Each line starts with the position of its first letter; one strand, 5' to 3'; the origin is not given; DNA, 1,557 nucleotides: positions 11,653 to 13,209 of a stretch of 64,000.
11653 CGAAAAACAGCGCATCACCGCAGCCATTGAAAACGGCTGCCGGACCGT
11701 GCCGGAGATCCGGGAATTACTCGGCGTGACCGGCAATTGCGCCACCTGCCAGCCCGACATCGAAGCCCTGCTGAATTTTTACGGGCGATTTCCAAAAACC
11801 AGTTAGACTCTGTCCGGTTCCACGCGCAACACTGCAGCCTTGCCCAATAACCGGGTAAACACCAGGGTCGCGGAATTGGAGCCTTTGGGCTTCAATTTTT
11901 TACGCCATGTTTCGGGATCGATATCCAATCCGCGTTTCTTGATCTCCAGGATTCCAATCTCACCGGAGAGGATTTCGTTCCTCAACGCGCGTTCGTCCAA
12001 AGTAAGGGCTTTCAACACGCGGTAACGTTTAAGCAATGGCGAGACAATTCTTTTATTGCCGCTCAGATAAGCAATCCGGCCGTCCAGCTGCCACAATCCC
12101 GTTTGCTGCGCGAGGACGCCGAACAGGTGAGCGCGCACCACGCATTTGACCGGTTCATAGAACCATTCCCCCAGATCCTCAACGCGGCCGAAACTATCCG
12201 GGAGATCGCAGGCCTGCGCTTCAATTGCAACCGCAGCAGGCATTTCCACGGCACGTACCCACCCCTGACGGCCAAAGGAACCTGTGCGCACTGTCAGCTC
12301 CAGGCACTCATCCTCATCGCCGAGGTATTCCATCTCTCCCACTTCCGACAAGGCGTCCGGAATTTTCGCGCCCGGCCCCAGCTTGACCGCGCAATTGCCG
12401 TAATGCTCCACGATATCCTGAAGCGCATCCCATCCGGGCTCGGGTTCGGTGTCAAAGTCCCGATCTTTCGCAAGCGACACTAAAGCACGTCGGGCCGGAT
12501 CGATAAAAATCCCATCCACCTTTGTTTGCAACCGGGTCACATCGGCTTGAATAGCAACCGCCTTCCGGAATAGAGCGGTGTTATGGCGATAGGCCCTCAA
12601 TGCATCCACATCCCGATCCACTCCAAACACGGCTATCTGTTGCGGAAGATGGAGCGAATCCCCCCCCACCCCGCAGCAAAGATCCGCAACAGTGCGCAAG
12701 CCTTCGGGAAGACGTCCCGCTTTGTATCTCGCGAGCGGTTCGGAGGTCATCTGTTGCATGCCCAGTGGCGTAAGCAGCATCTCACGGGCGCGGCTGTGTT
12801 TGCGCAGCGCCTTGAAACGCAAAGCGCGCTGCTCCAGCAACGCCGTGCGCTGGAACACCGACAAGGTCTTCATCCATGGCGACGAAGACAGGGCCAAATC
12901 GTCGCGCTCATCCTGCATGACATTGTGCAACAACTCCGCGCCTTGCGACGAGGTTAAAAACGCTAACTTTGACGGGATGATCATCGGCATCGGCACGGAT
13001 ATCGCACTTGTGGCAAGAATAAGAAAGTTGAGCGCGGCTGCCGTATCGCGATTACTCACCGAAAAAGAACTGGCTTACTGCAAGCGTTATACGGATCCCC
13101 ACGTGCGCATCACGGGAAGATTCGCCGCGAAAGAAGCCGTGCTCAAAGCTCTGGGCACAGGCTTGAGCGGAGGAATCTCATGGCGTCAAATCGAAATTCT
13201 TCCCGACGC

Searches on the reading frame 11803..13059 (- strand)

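Call 35: search_protein_families(library=pfam, proteins=[window:11803-13059:-], max_evalue=0.01)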
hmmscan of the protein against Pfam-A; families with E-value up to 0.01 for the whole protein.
window:11803-13059:- (418 aa): 4 families
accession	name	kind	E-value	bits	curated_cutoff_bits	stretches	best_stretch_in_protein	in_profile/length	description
PF18096.6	Thump_like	-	8.2e-17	61.3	26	1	344-414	2-77/78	THUMP domain-like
PF13649.12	Methyltransf_25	-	0.0019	19.3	27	1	124-180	1-61/97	Methyltransferase domain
PF09445.16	Methyltransf_15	-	0.0034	17.4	22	1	123-176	3-60/165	RNA cap guanine-N2 methyltransferase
PF13847.12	Methyltransf_31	-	0.0074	16.4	27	0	123-186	6-80/145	Methyltransferase domain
